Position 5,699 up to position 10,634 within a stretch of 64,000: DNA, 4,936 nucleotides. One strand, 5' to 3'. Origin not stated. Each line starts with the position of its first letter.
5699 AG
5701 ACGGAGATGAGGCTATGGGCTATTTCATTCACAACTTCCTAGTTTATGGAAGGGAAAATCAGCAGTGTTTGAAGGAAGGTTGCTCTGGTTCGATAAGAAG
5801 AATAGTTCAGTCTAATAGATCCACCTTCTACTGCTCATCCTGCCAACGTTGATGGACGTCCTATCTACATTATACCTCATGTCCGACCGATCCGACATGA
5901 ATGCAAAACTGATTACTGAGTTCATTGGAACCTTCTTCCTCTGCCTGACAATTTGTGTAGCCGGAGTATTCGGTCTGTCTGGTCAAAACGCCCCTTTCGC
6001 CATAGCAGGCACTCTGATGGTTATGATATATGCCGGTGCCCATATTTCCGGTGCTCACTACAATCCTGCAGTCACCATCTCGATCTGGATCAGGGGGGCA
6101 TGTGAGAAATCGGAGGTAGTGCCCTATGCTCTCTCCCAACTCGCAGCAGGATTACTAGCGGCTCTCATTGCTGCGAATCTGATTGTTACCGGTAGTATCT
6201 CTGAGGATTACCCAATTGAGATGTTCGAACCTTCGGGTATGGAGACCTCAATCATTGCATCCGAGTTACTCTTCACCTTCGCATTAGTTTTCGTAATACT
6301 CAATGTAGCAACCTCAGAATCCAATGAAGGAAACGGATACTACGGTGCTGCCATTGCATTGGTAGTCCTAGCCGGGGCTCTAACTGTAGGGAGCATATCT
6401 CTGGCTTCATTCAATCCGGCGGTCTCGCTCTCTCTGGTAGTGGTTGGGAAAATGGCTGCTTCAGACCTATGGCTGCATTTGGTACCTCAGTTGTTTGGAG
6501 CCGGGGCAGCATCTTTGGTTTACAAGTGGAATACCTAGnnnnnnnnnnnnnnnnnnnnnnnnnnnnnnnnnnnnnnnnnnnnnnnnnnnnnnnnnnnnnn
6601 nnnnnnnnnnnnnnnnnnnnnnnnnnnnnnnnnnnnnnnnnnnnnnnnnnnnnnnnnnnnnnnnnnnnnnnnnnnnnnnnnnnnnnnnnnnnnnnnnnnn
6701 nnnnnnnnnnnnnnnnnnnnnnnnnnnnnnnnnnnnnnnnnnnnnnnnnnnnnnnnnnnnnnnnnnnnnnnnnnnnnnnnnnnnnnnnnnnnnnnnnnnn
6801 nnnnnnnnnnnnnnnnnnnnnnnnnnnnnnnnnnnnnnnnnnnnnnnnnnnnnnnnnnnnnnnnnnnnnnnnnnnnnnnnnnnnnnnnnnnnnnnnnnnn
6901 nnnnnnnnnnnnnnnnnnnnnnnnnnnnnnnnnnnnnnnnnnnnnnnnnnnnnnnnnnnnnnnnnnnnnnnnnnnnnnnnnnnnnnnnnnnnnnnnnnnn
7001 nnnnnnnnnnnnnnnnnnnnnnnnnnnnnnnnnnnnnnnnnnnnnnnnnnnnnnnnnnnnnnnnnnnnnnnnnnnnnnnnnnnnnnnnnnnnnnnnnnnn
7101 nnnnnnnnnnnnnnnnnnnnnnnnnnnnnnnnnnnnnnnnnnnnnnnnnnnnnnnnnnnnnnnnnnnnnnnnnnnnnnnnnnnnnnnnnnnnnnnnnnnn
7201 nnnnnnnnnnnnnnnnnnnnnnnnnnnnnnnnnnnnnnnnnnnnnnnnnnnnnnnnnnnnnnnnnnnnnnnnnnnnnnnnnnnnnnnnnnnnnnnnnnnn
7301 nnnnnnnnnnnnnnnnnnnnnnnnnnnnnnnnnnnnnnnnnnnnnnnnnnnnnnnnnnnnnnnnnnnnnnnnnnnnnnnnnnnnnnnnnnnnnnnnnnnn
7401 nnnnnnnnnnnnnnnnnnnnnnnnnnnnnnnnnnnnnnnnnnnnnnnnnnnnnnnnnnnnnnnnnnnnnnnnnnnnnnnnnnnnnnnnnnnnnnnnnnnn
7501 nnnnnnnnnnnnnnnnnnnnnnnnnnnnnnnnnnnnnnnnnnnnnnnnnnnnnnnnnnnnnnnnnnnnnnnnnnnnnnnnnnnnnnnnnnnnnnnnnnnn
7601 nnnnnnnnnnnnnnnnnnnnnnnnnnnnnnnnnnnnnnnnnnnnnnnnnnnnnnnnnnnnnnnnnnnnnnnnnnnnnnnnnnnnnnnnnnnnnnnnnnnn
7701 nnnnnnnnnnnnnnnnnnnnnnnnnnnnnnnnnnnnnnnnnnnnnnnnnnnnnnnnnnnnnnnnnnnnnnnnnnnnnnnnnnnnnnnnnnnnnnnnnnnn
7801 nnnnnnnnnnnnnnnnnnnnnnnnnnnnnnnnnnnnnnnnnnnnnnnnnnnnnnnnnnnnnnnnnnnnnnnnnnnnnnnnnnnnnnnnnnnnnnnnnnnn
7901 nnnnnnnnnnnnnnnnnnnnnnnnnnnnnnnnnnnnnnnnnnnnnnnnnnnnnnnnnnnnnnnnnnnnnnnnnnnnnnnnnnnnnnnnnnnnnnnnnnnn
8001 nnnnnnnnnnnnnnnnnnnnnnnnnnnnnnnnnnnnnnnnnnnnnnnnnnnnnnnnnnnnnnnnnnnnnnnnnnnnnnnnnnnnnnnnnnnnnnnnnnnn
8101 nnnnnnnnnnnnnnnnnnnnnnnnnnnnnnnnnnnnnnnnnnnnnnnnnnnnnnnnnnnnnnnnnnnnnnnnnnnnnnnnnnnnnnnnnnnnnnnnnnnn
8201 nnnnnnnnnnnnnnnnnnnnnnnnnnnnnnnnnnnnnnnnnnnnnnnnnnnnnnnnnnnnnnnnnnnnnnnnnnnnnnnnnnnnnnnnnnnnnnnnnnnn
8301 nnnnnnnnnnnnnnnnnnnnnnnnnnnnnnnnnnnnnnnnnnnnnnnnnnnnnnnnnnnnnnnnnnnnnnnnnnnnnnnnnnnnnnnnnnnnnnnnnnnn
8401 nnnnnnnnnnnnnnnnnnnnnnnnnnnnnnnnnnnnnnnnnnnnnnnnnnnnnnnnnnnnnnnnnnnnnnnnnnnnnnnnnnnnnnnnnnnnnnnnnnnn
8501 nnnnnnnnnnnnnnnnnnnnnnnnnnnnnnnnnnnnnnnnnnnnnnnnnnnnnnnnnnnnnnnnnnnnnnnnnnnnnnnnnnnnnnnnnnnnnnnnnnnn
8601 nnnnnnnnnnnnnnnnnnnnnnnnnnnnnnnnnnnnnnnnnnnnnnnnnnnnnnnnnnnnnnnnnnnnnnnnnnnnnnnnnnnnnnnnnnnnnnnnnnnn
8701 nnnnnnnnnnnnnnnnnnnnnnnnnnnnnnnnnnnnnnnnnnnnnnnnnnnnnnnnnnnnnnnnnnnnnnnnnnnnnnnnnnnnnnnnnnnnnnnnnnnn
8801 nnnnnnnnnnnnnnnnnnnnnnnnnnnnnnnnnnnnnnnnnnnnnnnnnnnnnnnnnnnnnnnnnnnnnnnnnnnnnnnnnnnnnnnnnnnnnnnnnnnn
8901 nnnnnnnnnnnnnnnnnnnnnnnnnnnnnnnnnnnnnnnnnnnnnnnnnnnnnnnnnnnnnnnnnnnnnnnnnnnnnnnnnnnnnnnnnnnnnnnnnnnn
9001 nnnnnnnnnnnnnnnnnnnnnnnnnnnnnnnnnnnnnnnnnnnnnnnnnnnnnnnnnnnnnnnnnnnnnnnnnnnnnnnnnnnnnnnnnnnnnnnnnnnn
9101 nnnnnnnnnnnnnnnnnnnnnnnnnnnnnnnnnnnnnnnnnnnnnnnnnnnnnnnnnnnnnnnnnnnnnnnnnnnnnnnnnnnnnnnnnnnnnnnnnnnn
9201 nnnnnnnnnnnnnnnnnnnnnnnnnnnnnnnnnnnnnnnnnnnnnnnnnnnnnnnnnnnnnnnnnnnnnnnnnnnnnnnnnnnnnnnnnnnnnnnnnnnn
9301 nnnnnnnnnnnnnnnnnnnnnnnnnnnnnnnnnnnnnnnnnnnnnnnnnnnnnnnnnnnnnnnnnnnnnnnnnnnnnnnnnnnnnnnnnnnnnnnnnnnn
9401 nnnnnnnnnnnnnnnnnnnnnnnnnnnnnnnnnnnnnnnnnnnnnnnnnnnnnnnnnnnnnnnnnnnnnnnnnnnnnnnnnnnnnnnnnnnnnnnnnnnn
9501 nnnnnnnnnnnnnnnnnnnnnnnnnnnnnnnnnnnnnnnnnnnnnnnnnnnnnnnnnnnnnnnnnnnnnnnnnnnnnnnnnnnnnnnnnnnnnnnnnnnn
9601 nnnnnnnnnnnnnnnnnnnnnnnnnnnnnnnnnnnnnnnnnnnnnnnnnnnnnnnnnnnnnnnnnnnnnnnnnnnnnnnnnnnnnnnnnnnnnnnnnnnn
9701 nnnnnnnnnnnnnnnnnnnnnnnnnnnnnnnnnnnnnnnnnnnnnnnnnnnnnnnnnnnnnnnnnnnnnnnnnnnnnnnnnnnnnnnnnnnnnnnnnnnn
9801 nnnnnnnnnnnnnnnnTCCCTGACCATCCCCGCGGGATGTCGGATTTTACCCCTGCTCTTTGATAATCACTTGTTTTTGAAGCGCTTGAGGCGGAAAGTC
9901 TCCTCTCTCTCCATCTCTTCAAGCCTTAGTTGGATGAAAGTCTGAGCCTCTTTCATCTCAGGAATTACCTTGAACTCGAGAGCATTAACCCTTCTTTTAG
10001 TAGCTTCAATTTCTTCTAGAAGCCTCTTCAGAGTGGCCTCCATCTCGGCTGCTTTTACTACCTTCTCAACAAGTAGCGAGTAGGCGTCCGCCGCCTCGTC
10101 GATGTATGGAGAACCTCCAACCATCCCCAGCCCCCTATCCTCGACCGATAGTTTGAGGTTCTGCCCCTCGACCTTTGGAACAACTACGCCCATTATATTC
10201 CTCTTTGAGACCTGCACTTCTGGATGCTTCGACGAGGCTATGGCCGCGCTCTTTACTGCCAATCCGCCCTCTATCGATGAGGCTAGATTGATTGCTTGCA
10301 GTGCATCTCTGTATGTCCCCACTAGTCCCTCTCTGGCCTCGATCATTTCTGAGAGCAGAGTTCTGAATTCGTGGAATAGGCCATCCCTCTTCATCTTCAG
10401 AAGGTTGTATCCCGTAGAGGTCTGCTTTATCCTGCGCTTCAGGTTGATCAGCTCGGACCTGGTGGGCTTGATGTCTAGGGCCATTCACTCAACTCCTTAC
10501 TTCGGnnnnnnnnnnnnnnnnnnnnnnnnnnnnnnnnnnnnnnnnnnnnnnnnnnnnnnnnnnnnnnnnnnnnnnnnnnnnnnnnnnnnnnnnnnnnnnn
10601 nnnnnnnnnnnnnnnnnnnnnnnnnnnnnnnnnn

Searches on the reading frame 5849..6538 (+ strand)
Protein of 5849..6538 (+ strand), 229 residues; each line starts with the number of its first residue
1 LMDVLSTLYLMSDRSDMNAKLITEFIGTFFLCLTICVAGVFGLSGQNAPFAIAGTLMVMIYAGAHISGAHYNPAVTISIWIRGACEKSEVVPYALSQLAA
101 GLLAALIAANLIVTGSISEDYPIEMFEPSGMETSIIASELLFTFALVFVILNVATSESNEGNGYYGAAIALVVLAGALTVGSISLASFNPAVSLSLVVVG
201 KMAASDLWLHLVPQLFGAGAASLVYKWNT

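Call 29: search_protein_families(library=pfam, proteins=[window:5849-6538:+], max_evalue=0.001)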
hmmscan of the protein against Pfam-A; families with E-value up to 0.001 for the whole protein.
window:5849-6538:+ (229 aa): 1 family
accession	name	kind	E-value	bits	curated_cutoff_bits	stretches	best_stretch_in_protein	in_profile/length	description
PF00230.25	MIP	-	1.1e-26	94.4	25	1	15-225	5-222/222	Major intrinsic protein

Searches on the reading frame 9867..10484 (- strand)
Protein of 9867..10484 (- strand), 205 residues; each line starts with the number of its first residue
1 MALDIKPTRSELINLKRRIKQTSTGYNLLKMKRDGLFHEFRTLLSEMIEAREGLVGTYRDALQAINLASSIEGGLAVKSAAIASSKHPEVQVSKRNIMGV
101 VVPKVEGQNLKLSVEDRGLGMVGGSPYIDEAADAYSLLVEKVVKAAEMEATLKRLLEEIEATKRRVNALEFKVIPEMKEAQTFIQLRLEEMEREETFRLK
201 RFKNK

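Call 29: search_protein_families(library=pfam, proteins=[window:9867-10484:-], max_evalue=0.001)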
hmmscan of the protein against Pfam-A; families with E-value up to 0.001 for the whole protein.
window:9867-10484:- (205 aa): 1 family
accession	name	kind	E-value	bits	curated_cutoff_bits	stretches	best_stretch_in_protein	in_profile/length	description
PF01813.22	ATP-synt_D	-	6.9e-56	189.7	25.7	1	11-204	1-196/196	ATP synthase subunit D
